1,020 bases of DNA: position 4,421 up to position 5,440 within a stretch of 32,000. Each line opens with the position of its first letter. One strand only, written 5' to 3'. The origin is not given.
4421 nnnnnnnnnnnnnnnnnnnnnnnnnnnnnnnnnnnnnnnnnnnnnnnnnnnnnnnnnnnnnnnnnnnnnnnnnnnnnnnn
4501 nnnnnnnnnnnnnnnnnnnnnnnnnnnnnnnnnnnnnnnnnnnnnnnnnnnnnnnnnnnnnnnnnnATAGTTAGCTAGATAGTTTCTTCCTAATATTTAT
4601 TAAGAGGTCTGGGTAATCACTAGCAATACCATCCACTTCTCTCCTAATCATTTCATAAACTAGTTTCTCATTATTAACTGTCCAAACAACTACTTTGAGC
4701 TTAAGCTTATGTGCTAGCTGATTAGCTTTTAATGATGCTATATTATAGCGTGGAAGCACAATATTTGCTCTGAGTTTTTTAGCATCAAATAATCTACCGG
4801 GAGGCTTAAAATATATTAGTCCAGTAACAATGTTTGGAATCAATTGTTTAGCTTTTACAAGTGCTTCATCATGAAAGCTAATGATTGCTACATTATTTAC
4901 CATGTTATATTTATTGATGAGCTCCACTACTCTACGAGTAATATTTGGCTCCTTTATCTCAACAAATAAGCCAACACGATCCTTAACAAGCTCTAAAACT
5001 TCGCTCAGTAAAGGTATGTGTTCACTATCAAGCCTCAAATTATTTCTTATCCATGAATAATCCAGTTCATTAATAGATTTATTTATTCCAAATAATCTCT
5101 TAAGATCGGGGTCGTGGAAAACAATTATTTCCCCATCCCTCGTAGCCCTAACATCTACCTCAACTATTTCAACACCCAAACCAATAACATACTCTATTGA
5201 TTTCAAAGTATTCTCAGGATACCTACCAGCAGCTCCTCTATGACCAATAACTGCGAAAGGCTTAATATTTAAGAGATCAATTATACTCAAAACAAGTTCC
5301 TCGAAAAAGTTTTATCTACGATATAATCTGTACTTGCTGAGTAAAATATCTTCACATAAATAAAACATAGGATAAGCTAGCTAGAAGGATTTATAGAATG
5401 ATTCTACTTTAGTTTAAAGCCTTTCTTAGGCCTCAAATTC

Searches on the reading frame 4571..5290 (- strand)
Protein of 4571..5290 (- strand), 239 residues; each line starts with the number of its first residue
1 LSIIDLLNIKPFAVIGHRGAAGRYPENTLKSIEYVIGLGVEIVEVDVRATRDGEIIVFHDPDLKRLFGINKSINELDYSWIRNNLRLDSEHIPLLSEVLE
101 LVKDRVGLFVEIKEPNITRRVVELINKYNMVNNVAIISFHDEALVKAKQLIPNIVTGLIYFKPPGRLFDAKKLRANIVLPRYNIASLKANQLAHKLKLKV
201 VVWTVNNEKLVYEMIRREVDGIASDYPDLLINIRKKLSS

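Call 42: search_protein_families(library=pfam, proteins=[window:4571-5290:-], max_evalue=0.0001)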
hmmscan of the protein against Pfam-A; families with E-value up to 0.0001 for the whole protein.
window:4571-5290:- (239 aa): 1 family
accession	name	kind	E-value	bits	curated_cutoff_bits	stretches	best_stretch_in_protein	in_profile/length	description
PF03009.23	GDPD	-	8.8e-35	121.4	23.6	1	17-229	1-244/244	Glycerophosphoryl diester phosphodiesterase family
